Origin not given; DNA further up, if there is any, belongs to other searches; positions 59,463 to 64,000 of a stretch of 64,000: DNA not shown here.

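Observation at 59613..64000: Giant sacsin-like GHKL ATPase gene missing from the ORF track and running off the window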

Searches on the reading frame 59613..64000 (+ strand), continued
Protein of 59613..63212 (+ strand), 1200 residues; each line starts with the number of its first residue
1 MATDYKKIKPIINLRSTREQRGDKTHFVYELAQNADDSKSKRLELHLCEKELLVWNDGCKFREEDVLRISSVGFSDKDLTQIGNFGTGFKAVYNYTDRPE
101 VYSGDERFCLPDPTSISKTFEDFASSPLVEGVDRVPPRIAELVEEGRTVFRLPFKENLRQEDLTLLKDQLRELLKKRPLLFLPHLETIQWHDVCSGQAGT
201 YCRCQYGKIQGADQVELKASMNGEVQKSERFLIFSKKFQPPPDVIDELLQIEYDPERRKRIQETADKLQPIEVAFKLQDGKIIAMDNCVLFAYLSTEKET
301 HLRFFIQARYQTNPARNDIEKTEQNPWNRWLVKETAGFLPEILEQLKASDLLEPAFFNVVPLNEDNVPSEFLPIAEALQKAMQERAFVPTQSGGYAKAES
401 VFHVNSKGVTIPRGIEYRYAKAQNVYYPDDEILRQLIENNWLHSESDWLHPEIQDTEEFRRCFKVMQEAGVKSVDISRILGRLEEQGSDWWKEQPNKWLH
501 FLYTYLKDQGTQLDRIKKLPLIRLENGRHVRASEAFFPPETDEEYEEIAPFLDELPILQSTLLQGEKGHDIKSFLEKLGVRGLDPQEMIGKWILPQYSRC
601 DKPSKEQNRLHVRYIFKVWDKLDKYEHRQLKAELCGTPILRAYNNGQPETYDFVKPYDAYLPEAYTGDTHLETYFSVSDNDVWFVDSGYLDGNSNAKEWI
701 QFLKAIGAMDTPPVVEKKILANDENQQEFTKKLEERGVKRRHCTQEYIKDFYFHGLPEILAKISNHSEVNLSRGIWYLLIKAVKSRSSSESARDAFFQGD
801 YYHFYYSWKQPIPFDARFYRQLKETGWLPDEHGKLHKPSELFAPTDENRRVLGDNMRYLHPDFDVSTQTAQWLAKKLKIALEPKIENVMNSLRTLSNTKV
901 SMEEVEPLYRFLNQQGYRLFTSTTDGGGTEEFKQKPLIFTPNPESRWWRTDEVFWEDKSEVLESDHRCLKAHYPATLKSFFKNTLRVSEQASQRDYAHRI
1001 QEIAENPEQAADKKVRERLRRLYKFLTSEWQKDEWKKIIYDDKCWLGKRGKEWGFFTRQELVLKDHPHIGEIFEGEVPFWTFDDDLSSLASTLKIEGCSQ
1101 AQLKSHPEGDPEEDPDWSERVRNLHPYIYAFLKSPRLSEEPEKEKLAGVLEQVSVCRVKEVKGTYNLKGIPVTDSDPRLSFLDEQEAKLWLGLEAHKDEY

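Call 44: find_related_loci(query=A1, collection=genome_contigs, flank=6000)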
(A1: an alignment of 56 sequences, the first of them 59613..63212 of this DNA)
Query A1 (1200 aa) in genome_contigs; peptide patterns used: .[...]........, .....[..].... (x = any residue, [..] = any of these).
83 stretches matched a pattern; 37 encode a relative of the query (tblastn E <= 1e-3); 36 distinct loci.
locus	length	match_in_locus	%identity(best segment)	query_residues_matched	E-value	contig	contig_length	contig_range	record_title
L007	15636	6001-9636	61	1-1200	0e+0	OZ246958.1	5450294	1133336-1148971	MAG: Candidatus Poribacteria bacterium isolate eb1091dc-daf2-4aeb-812c-2eaa76c9e045 genome assembly, chromosome: 1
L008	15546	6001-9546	56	1-1200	0e+0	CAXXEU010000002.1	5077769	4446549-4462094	MAG: Candidatus Poribacteria bacterium isolate 3e89c7d8-7361-487e-81cd-bcd86543e134 genome assembly, contig: contig_2, w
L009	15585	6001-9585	53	1-1200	0e+0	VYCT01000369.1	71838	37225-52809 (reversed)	MAG: Candidatus Poribacteria bacterium isolate SB0675_bin_22 NODE_156_length_71838_cov_12.924787, whole genome shotgun s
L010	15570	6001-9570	52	1-1200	0e+0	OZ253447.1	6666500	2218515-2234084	MAG: Candidatus Poribacteria bacterium isolate c3a381aa-0ed9-4b9f-99fb-31763fcdc289 genome assembly, chromosome: 1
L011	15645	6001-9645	63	1-1200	0e+0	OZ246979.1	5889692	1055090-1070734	MAG: Candidatus Poribacteria bacterium isolate b1f05427-043e-45ba-8b49-4d0e3d1ba290 genome assembly, chromosome: 1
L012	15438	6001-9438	52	1-1200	0e+0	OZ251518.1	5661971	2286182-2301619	MAG: Candidatus Poribacteria bacterium isolate 51d61e84-101f-473b-a9d4-7d02d52c7b93 genome assembly, chromosome: 1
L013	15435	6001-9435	52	1-1200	0e+0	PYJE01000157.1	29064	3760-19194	MAG: Candidatus Poribacteria bacterium isolate AGPOR5 scf7180000041198, whole genome shotgun sequence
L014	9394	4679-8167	52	1-1200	0e+0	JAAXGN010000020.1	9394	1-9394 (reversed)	MAG: Candidatus Poribacteria bacterium isolate Plut_88864 filtered_Plut_88864_genomic_contig_39639, whole genome shotgun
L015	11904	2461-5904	52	23-1200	0e+0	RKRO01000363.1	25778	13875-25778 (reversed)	MAG: Candidatus Poribacteria bacterium isolate PNGco_C_bin3 scaffold_183, whole genome shotgun sequence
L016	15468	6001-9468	51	3-1200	0e+0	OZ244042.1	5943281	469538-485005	MAG: Candidatus Poribacteria bacterium isolate 82c2f847-b3a6-4516-8f18-366283cf6473 genome assembly, chromosome: 1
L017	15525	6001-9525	50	1-1198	0e+0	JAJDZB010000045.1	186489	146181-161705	MAG: Candidatus Poribacteria bacterium isolate jk18x34bins.64 k141_402792, whole genome shotgun sequence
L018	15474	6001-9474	50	1-1200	0e+0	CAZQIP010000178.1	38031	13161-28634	MAG TPA_asm: uncultured bacterium isolate SRP338948_co1_32 genome assembly, contig: k141_304171, whole genome shotgun se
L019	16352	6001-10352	52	23-1200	0e+0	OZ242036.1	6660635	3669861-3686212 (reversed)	MAG: Candidatus Poribacteria bacterium isolate 54b3e0b4-8990-4cd1-959a-c9693763f33b genome assembly, chromosome: 1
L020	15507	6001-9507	49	1-1200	0e+0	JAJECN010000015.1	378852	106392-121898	MAG: Candidatus Poribacteria bacterium isolate jk18xAbins.24 k141_832839, whole genome shotgun sequence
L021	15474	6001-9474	52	22-1200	0e+0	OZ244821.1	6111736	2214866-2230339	MAG: Candidatus Poribacteria bacterium isolate f8e195d4-717b-4ac2-aaf5-fcbd41c48ae0 genome assembly, chromosome: 1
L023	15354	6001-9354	46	1-1200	0e+0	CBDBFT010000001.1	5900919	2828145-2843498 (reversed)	MAG: Candidatus Poribacteria bacterium isolate 1793e3cd-57e7-4349-b6cf-f1c25c3b8095 genome assembly, contig: contig_1, w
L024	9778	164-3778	45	1-1200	0e+0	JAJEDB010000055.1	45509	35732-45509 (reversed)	MAG: Candidatus Poribacteria bacterium isolate jk18xAbins.50 k141_353929, whole genome shotgun sequence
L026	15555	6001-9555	51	1-1200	0e+0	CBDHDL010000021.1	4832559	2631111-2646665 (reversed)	MAG: Candidatus Poribacteria bacterium isolate 20da9595-a677-4a4b-9313-254fbc54331e genome assembly, contig: contig_21,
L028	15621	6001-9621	48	1-1200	0e+0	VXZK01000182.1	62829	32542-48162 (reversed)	MAG: Candidatus Poribacteria bacterium isolate SB0670_bin_33 NODE_289_length_62829_cov_21.054051, whole genome shotgun s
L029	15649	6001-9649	65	1-1200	0e+0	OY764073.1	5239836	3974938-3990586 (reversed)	MAG: Candidatus Poribacteria bacterium isolate c0dbee2e-4153-42cb-9392-5991059e4d04 genome assembly, chromosome: 1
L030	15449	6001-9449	54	13-1200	0e+0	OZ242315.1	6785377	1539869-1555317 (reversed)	MAG: Candidatus Poribacteria bacterium isolate 55818b94-eea9-47de-9476-a843df335cd7 genome assembly, chromosome: 1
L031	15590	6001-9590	48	1-1200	0e+0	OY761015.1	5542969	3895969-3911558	MAG: Candidatus Poribacteria bacterium isolate b26c8cc1-2726-459c-8d02-9adedbaa8fd6 genome assembly, chromosome: 2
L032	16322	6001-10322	56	74-1200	0e+0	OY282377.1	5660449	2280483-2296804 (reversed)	MAG: uncultured Latescibacteria bacterium genome assembly, chromosome: 1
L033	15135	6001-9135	35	131-1200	0e+0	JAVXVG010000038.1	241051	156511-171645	MAG: Acidobacteriota bacterium isolate BP_34 scaffold_291658, whole genome shotgun sequence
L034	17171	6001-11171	55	1-1200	4e-180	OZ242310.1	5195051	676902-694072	MAG: Candidatus Poribacteria bacterium isolate 20da2b61-0884-4a9e-940d-2acfcc06f24a genome assembly, chromosome: 1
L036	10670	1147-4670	39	1-1200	0e+0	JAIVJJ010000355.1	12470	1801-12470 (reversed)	MAG: Acidobacteria bacterium isolate MAG47 MTG47_12755, whole genome shotgun sequence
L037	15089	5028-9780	45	1-1200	4e-180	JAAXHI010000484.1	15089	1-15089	MAG: Candidatus Poribacteria bacterium isolate Plut_88885 unfiltered_Plut_88885_genomic_contig_671662, whole genome shot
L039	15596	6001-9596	60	1-1200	0e+0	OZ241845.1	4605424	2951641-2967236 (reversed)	MAG: Candidatus Poribacteria bacterium isolate fbb172c3-de08-4f40-a2cc-29487177e2df genome assembly, chromosome: 1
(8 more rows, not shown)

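Call 56: search_protein_representatives(protein=window:59613-63212:+)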
Query: 1200 residues. Proteins with E-value up to 0.001 (for the whole library): 4121; up to 1e-10: 2311; up to 1e-30: 514. The best 150 are listed.
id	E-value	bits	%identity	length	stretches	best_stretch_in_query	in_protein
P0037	0.0e+00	1464.7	54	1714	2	1-889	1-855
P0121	0.0e+00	1190.2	57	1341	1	131-1200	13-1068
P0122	0.0e+00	1143.5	54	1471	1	20-1197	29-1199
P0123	0.0e+00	1084.5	52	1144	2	419-1141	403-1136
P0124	0.0e+00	1062.2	51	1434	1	15-1192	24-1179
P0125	0.0e+00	1059.5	58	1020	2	420-1200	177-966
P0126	0.0e+00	1046.6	50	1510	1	21-1200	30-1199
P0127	3.0e-282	955.8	48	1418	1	22-1200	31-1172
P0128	1.2e-264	897.6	63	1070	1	502-1200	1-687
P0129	3.6e-243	826.4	43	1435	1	14-1200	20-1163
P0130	1.5e-218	744.8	54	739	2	13-393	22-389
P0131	4.9e-212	723.3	39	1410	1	20-1200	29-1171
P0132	2.8e-207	707.5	39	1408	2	23-715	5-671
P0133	2.9e-204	697.5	38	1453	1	17-1197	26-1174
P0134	2.3e-201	687.9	52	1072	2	587-1026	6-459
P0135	9.2e-188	642.9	37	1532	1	13-1195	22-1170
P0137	1.1e-183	629.3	38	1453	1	22-1200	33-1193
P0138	1.3e-181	622.4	36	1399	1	18-1200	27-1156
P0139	2.2e-172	591.9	35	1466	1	22-1200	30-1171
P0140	1.0e-167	576.5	36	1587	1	11-1200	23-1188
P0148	2.7e-133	462.4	63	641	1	818-1200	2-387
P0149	1.3e-120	420.4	50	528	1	709-1200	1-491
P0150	8.8e-114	397.8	34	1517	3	816-1191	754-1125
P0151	7.6e-112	391.4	33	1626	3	282-717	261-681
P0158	6.5e-103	361.8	31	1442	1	15-1191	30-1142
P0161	6.9e-96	338.5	29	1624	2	268-1191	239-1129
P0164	9.6e-92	324.8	37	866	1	626-1200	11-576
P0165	3.8e-87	309.6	47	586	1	826-1200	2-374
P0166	9.3e-87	308.3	53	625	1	881-1200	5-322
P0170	4.5e-82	292.8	29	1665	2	19-713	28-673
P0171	5.2e-82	292.6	68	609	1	972-1200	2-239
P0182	3.5e-63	230.2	28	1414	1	27-1047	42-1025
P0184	5.4e-61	222.9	35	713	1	812-1200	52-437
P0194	3.3e-55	203.8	26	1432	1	23-1142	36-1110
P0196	8.5e-55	202.4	29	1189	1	71-1105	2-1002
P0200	8.9e-53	195.7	34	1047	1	22-842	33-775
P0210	1.0e-49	185.6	30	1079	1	20-839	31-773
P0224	3.3e-47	177.3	32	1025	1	20-842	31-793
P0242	7.2e-45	169.6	27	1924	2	14-610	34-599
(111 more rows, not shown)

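Call 59: predict_structure(alignment_id=A1)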
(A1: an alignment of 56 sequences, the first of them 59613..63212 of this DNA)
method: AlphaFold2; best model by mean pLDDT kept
length: 1200 residues; sequences in the alignment: 56
mean_pLDDT: 66.6   pTM: 0.46
mean pLDDT of the five models: 66.6, 62.4, 62.3, 61.4, 58.9
residues with pLDDT >= 90: 64; 70-90: 553; 50-70: 296; < 50: 287
segments of 3 or more residues with pLDDT < 50: 14-22, 73-88, 293-296, 312-320, 405-422, 641-683, 685-688, 917-977, 989-991, 1025-1055, 1058-1105, 1135-1147, 1166-1178, 1197-1200
pLDDT, mean of each block of 10 residues (from residue 1): 65 46 64 75 89 83 69 39 37 79 84 59 66 85 88 86 82 70 87 84 87 88 77 90 85 68 80 87 78 57 79 43 69 90 89 81 82 89 86 78 48 25 56 65 62 61 79 70 82 86 82 86 87 86 75 82 78 88 81 75 68 71 64 61 33 32 34 41 49 56 59 75 80 79 78 83 79 82 70 81 65 86 90 88 80 77 83 88 73 60 65 53 35 38 33 30 31 46 55 55 60 58 51 42 43 45 37 31 39 38 47 76 65 47 49 71 49 48 60 52
secondary structure, 60 per line:
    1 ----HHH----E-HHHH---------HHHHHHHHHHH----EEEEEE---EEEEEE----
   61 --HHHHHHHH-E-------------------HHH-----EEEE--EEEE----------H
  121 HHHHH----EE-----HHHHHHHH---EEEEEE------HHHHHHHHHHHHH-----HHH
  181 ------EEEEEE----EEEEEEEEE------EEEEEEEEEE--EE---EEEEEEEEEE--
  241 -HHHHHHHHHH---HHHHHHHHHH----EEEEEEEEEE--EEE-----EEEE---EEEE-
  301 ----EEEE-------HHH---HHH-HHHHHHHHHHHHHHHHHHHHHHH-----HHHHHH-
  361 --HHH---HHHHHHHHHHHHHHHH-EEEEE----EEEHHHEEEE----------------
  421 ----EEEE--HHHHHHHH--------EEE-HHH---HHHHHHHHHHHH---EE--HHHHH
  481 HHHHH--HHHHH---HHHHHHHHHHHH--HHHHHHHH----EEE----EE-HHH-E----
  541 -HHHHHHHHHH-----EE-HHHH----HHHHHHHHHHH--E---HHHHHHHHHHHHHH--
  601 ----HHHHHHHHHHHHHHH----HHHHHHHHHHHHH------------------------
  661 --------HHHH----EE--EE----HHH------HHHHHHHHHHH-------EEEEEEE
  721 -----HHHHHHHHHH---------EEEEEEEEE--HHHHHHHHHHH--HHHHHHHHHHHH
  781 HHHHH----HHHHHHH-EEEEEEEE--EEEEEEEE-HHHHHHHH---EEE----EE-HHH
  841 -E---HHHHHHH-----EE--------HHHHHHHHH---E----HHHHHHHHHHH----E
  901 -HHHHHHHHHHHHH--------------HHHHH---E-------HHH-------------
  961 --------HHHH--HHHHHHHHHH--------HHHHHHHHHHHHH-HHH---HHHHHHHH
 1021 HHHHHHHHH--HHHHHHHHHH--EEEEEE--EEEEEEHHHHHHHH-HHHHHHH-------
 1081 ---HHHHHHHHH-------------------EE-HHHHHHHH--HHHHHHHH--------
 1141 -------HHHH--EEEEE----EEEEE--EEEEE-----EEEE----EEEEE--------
elements in order (helices of 4 or more, strands of 3 or more residues): H14-17 H27-37 E42-47 E51-56 H63-70 E100-103 E106-109 H120-125 H137-144 E148-153 H160-172 E187-192 E197-205 E212-221 E229-238 H242-251 H255-264 E269-278 E281-283 E289-292 E296-299 E305-308 H326-348 H354-359 H369-384 E386-390 E395-397 E401-404 E425-428 H431-438 E447-449 H457-468 H476-485 H488-492 H496-507 H510-517 E522-524 H542-551 H560-563 H568-578 H585-598 H605-619 H624-636 H669-672 H696-706 E714-720 H726-735 E745-753 H756-766 H769-785 H790-796 E798-805 E808-815 H817-824 E828-830 H846-852 H868-876 H885-895 H902-914 H929-933 H969-972 H975-984 H993-1005 H1013-1029 H1032-1041 E1044-1049 E1052-1057 H1058-1065 H1067-1073 H1084-1092 H1115-1122 H1125-1132 H1148-1151 E1154-1158 E1163-1167 E1170-1174 E1180-1183 E1188-1192

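Call 61: fold_search(model_id=the predicted structure, library=pdb)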
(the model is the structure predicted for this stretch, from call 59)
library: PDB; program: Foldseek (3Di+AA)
matches with E <= 10: 210; with E <= 0.001: 12
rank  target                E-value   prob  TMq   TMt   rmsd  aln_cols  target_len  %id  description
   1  5v44_C                2.2e-06  1.00  0.11  0.46   7.6       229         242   20  Crystal structure of the SR1 domain of human sacsin (released 2017-05-24)
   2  5v45_A                4.5e-06  1.00  0.11  0.47   5.8       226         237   21  Crystal structure of the F270M, K291M, L318M mutant of SR1 domain of human sacsin (released 2017-05-24)
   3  5v46_A                1.3e-05  1.00  0.11  0.45   7.0       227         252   22  Crystal structure of the I113M, F270M, K291M, L308M mutant of SR1 domain of human sacsin (released 2017-05-24)
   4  5v46_B                1.4e-05  1.00  0.12  0.48   7.0       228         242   21  Crystal structure of the I113M, F270M, K291M, L308M mutant of SR1 domain of human sacsin (released 2017-05-24)
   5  5v44_A                1.8e-05  1.00  0.12  0.52   4.8       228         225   18  Crystal structure of the SR1 domain of human sacsin (released 2017-05-24)
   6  5v44_B                2.6e-05  1.00  0.11  0.47   7.5       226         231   18  Crystal structure of the SR1 domain of human sacsin (released 2017-05-24)
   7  5v45_B                3.4e-05  1.00  0.11  0.48   5.0       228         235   19  Crystal structure of the F270M, K291M, L318M mutant of SR1 domain of human sacsin (released 2017-05-24)
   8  5v47_B                3.9e-05  1.00  0.12  0.53   4.7       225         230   20  Crystal structure of the SR1 domain of lizard sacsin (released 2017-05-24)
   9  5v47_A                4.5e-05  1.00  0.12  0.53   4.6       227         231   21  Crystal structure of the SR1 domain of lizard sacsin (released 2017-05-24)
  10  1b62                  5.0e-05  1.00  0.12  0.33  13.4       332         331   11  MUTL COMPLEXED WITH ADP (released 1999-04-28)
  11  7kcl_A                5.2e-05  1.00  0.19  0.30  16.9       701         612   12  Full-length human mitochondrial Hsp90 (TRAP1) in complex with SdhB in the presence of AMP-PNP (released 2021-10-13)
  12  1bkn_B                2.3e-04  1.00  0.11  0.35  14.6       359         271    9  CRYSTAL STRUCTURE OF AN N-TERMINAL 40KD FRAGMENT OF E. COLI DNA MISMATCH REPAIR PROTEIN MUTL (released 1999-05-11)
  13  8yik                  1.1e-03  0.99  0.12  0.30   9.5       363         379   10  pP1192R-ATPase-domain (released 2024-09-18)
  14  8kgn_B                2.3e-03  0.97  0.14  0.14  12.4       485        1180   10  Structure of African swine fever virus topoisomerase II in complex with dsDNA (released 2024-04-03)
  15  5x9y_A                3.4e-03  0.99  0.12  0.41  11.3       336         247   11  Crystal structure of the ATPase domain from bacterial mismatch repair endonuclease Aquifex aeolicus MutL. (released 2017-08-30)
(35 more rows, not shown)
